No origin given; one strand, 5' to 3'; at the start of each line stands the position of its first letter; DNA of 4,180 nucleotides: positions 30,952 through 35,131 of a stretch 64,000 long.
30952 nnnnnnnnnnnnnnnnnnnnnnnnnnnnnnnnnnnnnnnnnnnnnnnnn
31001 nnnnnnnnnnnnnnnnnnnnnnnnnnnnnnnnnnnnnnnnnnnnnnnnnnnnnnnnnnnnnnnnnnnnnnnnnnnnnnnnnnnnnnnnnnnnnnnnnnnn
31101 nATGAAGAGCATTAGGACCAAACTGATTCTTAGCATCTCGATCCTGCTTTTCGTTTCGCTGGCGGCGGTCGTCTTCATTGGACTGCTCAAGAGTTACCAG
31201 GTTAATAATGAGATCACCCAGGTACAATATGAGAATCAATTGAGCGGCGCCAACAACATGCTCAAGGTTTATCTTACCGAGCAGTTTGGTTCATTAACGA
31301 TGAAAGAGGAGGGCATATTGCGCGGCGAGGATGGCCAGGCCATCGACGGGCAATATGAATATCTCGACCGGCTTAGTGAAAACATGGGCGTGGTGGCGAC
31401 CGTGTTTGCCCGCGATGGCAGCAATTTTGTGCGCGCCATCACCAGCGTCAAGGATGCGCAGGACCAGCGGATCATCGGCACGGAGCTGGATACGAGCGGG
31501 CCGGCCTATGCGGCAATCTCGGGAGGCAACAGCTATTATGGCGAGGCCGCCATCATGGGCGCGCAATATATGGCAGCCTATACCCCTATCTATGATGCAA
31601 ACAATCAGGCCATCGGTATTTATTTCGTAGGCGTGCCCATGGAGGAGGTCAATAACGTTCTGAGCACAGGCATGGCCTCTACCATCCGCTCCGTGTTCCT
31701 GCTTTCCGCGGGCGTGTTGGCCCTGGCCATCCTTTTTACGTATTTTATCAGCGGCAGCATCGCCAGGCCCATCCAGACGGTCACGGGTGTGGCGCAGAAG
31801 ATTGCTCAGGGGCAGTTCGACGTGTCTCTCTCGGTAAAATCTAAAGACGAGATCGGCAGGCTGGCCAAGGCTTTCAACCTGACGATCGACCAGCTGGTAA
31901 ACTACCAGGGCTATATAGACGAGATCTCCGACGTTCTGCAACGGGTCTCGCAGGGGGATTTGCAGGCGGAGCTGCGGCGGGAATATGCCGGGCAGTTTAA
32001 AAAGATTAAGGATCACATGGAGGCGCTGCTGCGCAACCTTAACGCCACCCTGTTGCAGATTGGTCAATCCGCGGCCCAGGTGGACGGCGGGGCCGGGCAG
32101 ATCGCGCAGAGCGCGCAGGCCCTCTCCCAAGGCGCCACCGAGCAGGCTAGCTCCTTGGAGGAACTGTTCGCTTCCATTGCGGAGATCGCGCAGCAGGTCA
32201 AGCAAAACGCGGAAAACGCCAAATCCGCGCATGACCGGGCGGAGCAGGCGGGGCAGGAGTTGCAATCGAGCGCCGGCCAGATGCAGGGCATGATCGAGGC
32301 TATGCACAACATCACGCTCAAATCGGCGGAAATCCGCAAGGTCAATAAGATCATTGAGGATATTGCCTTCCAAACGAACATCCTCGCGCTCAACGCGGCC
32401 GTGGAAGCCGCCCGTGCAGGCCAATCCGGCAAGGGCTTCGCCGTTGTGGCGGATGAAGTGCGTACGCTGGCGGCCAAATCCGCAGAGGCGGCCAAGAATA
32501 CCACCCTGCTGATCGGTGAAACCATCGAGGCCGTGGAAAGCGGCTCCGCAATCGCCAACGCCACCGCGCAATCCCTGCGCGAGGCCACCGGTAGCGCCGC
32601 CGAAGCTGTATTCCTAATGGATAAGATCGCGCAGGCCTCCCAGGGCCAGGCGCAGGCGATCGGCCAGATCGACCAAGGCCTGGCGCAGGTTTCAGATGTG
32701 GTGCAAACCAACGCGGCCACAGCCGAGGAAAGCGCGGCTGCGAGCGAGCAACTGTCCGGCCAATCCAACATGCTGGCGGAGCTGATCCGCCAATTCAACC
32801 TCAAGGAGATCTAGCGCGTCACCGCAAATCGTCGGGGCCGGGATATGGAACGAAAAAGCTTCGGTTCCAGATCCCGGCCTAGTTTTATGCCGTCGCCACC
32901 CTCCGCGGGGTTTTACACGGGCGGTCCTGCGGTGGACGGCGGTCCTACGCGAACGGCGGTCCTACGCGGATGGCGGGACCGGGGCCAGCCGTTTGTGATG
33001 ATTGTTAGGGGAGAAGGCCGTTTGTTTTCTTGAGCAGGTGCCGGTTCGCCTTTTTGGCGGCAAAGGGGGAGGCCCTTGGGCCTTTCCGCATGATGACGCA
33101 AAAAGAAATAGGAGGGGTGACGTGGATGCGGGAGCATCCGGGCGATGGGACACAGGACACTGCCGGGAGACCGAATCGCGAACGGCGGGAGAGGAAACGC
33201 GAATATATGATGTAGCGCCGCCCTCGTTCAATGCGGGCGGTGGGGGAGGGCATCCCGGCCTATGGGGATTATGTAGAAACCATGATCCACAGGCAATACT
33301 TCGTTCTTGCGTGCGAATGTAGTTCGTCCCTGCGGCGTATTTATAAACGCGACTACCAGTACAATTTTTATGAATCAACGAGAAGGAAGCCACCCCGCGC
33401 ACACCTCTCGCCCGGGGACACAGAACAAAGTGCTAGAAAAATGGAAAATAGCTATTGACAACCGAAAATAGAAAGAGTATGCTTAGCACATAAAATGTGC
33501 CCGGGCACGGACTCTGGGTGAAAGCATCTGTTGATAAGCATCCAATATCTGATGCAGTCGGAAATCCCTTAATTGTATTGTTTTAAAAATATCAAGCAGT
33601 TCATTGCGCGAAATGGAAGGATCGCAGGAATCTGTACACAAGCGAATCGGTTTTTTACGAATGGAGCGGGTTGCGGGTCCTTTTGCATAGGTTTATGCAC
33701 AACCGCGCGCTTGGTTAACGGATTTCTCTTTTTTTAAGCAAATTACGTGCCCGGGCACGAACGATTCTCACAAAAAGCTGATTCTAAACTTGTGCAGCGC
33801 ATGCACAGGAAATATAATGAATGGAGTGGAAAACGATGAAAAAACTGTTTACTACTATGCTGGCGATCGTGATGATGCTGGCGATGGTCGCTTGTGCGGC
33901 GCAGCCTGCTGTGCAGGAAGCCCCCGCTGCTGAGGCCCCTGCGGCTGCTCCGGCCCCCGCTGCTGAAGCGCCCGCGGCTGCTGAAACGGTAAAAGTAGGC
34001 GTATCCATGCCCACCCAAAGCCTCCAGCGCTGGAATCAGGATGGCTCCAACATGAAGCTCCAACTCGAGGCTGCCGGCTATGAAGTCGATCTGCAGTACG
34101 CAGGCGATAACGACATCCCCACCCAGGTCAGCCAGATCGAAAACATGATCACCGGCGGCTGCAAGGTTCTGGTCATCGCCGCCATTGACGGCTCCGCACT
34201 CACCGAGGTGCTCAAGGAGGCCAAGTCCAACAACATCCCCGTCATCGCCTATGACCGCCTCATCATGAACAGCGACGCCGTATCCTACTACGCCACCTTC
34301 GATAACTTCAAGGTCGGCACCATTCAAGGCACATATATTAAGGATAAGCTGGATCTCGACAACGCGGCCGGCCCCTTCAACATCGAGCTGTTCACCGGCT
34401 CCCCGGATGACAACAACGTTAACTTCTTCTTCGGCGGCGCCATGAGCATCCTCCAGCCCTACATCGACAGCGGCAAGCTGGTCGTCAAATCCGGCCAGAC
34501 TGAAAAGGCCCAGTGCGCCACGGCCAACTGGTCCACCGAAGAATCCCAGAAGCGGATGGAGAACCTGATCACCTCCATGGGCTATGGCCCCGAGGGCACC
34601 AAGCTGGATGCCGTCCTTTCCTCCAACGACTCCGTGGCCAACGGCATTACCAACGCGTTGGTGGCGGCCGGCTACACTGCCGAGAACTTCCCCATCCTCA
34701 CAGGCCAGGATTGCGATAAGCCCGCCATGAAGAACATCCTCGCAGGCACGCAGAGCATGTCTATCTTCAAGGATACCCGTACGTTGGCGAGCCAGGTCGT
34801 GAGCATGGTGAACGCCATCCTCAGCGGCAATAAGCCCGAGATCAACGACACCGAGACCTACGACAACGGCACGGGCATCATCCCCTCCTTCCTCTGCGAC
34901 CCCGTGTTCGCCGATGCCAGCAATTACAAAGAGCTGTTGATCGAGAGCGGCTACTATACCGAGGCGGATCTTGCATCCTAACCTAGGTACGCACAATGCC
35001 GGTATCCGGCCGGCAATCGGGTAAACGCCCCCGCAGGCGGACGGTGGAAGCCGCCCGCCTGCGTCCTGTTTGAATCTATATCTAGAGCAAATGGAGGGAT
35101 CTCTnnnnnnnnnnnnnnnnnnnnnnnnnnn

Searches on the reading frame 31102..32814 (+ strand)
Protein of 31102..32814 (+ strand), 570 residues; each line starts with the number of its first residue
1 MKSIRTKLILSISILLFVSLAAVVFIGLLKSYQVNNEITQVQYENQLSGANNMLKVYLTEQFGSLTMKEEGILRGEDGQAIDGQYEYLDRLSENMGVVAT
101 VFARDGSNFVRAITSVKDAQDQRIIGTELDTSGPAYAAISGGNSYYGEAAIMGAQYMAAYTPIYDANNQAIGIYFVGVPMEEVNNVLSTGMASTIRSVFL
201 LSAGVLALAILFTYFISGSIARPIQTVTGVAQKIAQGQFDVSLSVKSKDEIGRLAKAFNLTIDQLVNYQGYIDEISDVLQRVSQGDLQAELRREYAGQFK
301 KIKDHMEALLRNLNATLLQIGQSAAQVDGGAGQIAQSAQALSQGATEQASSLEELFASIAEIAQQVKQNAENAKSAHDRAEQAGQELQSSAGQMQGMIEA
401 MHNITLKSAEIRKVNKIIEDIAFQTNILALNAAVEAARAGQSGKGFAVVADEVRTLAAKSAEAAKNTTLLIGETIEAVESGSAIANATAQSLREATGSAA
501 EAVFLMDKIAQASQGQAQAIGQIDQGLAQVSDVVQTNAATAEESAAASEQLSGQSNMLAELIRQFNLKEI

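Call 31: search_protein_families(library=pfam, proteins=[window:31102-32814:+], max_evalue=0.00001)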
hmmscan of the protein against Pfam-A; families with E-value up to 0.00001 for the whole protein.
window:31102-32814:+ (570 aa): 6 families
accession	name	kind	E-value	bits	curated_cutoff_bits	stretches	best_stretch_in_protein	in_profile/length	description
PF00015.26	MCPsignal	-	1.4e-38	132.9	34.6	1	378-533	2-171/172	Methyl-accepting chemotaxis protein (MCP) signalling domain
PF17201.10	Cache_3-Cache_2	-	6.3e-31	108.2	27.7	1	67-194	71-198/299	Cache 3/Cache 2 fusion domain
PF17202.10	sCache_3_3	-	1.8e-29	102.7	28.8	1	80-187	2-104/107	Single cache domain 3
PF00672.30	HAMP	-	3.5e-16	59.7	25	1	215-266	1-52/53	HAMP domain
PF18947.5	HAMP_2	-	8.6e-11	42.1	24.3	1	256-314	11-66/67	HAMP domain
PF17203.10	sCache_3_2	-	1.7e-09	38.3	28.4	1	100-188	55-136/140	Single cache domain 3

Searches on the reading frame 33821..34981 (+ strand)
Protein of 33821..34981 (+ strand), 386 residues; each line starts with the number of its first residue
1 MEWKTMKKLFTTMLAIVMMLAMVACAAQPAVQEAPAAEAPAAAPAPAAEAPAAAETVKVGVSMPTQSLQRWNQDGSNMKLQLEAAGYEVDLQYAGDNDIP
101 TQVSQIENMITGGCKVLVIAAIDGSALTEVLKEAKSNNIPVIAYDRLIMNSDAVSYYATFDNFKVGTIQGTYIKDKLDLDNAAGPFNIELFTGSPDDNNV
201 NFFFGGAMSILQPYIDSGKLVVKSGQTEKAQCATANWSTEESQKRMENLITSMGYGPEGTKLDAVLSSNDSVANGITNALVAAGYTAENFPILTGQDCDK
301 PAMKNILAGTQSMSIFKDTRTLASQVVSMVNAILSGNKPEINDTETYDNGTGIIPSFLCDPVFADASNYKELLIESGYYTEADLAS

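Call 31: search_protein_families(library=pfam, proteins=[window:33821-34981:+], max_evalue=0.00001)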
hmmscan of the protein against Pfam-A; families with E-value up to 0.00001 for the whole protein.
window:33821-34981:+ (386 aa): 2 families
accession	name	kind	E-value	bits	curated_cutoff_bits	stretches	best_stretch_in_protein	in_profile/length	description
PF13407.12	Peripla_BP_4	-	9.8e-61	206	35.1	1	59-338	1-258/258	Periplasmic binding protein domain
PF00532.27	Peripla_BP_1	-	8.7e-07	29.1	22.2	0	83-173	26-115/281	Periplasmic binding proteins and sugar binding domain of LacI family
